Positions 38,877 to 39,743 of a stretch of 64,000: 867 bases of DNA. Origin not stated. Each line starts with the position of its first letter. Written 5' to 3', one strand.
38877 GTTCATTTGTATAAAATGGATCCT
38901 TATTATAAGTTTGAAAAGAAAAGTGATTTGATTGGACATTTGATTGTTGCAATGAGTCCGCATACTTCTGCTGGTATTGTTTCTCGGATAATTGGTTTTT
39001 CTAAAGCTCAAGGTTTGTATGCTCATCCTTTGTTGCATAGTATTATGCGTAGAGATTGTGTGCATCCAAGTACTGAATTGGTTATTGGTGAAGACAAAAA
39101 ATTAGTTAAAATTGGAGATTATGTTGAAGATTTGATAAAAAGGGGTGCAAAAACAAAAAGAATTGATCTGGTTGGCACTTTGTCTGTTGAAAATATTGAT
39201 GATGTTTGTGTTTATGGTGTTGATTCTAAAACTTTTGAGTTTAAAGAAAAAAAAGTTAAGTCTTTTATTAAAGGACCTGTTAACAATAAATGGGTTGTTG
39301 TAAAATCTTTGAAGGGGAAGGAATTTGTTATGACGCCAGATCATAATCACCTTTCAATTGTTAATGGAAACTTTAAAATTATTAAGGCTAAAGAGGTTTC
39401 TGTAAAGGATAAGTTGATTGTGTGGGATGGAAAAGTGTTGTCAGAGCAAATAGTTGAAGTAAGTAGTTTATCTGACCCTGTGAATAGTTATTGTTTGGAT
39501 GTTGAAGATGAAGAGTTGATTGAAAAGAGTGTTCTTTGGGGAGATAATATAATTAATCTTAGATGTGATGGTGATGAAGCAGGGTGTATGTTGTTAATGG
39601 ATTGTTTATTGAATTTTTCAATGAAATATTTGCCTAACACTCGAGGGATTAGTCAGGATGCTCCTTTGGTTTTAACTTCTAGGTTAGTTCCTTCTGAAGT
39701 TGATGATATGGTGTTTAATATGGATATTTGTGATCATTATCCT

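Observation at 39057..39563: Hint/intein-like insertion in the PolD DP2 catalytic CDGDE motif with a non-canonical C-terminal junction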

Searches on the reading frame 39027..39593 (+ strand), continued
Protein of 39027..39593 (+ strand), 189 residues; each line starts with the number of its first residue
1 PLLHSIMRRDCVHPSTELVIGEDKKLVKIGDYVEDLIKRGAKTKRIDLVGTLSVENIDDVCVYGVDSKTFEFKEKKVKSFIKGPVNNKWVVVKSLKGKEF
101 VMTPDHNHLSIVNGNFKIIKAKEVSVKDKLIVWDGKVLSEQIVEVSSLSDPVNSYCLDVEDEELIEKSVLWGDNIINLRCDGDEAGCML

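Call 72: search_protein_families(library=ncbifam, proteins=[window:39027-39593:+, P0008, P0009, P0039], max_evalue=1)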
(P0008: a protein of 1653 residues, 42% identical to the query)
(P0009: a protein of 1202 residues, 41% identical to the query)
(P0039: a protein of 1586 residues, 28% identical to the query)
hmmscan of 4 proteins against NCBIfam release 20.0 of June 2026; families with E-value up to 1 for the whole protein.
window:39027-39593:+ (189 aa): 4 families
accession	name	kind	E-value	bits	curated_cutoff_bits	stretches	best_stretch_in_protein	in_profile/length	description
NF011302.0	PRK14714.1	equivalog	6.7e-21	73.6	1791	1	1-189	922-1110/1350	DNA-directed DNA polymerase II large subunit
TIGR01445.1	intein_Nterm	domain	1.9e-07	31.9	24.5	1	11-107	1-80/83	intein N-terminal splicing region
NF045703.1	rSAM_Tes_intein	exception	0.00048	18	1700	1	14-134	159-276/1040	tetraether lipid synthase Tes, intein-containing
NF011303.0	PRK14715.1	equivalog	0.0009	16.4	1585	1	1-143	886-1025/1627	DNA-directed DNA polymerase II large subunit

P0008 (1653 aa): 11 families
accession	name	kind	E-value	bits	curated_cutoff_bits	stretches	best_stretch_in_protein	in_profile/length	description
NF003103.0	PRK04023.1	equivalog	0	1391.4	1269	2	3-894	8-876/1125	DNA polymerase II large subunit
NF011303.0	PRK14715.1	equivalog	0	1371.3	1585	1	3-1651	10-1625/1627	DNA-directed DNA polymerase II large subunit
NF011302.0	PRK14714.1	equivalog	0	1359.9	1791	2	3-1035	7-1071/1350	DNA-directed DNA polymerase II large subunit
TIGR00354.1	polC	equivalog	0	1231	702.15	2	2-895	2-849/1096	DNA polymerase II large subunit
NF011491.0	PRK14898.1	equivalog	2.5e-30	105.2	783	1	900-1275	82-385/860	DNA-directed RNA polymerase subunit A''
NF045703.1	rSAM_Tes_intein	exception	1.7e-24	85.7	1700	1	942-1328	201-553/1040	tetraether lipid synthase Tes, intein-containing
NF011418.0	PRK14845.1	equivalog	9.7e-09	33.5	756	1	972-1336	91-339/1049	translation initiation factor IF-2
TIGR01445.1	intein_Nterm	domain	5.6e-08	33.7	24.5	1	894-994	1-82/83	intein N-terminal splicing region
NF005852.0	PRK07773.1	equivalog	3.5e-06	25.6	780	1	1207-1280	592-670/886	replicative DNA helicase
NF038098.1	GyrA_w_intein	exception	3e-05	22.1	1850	1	1133-1276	239-388/1232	intein-containing DNA gyrase subunit A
NF009146.0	PRK12496.1-3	equivalog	0.042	13.5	268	1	1539-1595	96-150/162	hypothetical protein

P0009 (1202 aa): 9 families
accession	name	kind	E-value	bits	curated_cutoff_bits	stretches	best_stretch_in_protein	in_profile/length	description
NF011303.0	PRK14715.1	equivalog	2.7e-214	714.2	1585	1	74-1201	470-1539/1627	DNA-directed DNA polymerase II large subunit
NF011302.0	PRK14714.1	equivalog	1.9e-186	622.1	1791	3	324-663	735-1062/1350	DNA-directed DNA polymerase II large subunit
NF003103.0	PRK04023.1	equivalog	4.3e-176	587.6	1269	3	315-526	671-876/1125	DNA polymerase II large subunit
TIGR00354.1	polC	equivalog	3.3e-156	521.7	702.15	2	88-530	444-852/1096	DNA polymerase II large subunit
NF045703.1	rSAM_Tes_intein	exception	1.2e-28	99.5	1700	1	610-1034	233-611/1040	tetraether lipid synthase Tes, intein-containing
NF011491.0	PRK14898.1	equivalog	1.1e-19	70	783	1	541-921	87-400/860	DNA-directed RNA polymerase subunit A''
NF011418.0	PRK14845.1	equivalog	9.7e-12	43.5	756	1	555-999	42-365/1049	translation initiation factor IF-2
TIGR01445.1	intein_Nterm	domain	0.00018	22.4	24.5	1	526-630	1-82/83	intein N-terminal splicing region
NF052265.1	EAL_dom_RimA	equivalog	0.1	11.8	430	1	1116-1186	124-190/248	S6 modification regulatory phosphodiesterase RimA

P0039 (1586 aa): 13 families
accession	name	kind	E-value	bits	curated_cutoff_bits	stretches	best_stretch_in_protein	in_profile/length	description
NF011303.0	PRK14715.1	equivalog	0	1668.3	1585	2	284-1585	318-1624/1627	DNA-directed DNA polymerase II large subunit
NF011302.0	PRK14714.1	equivalog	0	1590.6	1791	3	2-656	2-705/1350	DNA-directed DNA polymerase II large subunit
NF003103.0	PRK04023.1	equivalog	0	1565.6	1269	2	3-860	4-884/1125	DNA polymerase II large subunit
TIGR00354.1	polC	equivalog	0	1505.4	702.15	2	6-866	2-862/1096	DNA polymerase II large subunit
NF045703.1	rSAM_Tes_intein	exception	1e-30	106.3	1700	1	852-1337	156-611/1040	tetraether lipid synthase Tes, intein-containing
NF011491.0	PRK14898.1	equivalog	6e-23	80.8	783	1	855-1281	79-420/860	DNA-directed RNA polymerase subunit A''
NF011418.0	PRK14845.1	equivalog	1.1e-17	63.1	756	1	851-1289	23-318/1049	translation initiation factor IF-2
TIGR01445.1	intein_Nterm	domain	5.9e-11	43.2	24.5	1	852-947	1-81/83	intein N-terminal splicing region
NF005852.0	PRK07773.1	equivalog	1.3e-08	33.7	780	2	1162-1230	596-669/886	replicative DNA helicase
NF038162.1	RtcB_rel_intein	exception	1.3e-05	23.4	1150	1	1259-1337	499-579/961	intein-containing RtcB family protein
TIGR01443.1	intein_Cterm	domain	0.00028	21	15.6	1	1315-1337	2-24/24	intein C-terminal splicing region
NF038098.1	GyrA_w_intein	exception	0.0054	14.6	1850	1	1157-1232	315-393/1232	intein-containing DNA gyrase subunit A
NF046037.1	carphisopro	domain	0.027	14.7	38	1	1011-1060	3-52/54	carph-isopro domain-containing protein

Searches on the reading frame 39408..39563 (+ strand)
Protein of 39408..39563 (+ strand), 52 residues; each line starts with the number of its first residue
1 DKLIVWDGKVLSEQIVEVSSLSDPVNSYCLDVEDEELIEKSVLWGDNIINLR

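Call 37: find_homologous_proteins(query=A1, max_evalue=0.01)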
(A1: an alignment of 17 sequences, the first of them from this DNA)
Query A1 (17 sequences): 145 candidates shared short words with the query, none scored E <= 0.01.
